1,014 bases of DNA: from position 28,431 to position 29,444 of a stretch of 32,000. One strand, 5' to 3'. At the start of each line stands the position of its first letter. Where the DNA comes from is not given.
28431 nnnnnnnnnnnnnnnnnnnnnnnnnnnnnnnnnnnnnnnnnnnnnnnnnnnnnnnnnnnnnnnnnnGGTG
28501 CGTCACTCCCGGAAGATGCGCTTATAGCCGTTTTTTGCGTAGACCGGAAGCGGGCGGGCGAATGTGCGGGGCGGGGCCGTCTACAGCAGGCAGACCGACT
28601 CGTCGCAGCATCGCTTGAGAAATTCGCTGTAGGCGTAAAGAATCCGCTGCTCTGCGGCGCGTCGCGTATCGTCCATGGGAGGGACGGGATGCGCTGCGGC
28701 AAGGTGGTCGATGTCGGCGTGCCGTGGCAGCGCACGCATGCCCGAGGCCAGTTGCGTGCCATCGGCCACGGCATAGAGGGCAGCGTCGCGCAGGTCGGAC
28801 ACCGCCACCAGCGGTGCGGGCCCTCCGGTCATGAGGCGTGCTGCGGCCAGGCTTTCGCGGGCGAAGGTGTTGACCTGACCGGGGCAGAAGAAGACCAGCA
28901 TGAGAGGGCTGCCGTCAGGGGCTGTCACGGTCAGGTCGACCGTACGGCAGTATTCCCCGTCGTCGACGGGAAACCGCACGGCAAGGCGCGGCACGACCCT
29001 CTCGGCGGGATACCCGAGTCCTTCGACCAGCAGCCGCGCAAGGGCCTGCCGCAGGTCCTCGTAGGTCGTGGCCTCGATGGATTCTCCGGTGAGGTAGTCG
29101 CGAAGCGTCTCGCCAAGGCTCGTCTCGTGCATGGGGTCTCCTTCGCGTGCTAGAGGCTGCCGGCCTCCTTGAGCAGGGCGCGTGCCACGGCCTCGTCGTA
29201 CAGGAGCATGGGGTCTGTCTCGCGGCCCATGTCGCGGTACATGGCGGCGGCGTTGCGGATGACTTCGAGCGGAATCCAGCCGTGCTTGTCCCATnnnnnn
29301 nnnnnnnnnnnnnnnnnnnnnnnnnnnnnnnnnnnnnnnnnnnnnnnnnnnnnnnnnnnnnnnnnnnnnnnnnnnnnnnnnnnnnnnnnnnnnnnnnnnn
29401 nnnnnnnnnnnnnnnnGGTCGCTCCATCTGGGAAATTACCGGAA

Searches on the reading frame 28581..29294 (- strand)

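Call 18: search_protein_families(library=pfam, proteins=[window:28581-29294:-], max_evalue=0.01)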
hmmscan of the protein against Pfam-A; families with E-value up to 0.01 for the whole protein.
window:28581-29294:- (237 aa): 1 family
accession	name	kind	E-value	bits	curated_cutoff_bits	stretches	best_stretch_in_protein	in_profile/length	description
PF13588.12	HSDR_N_2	-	1e-07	32.4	25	1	79-190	3-110/110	Type I restriction enzyme R protein N terminus (HSDR_N)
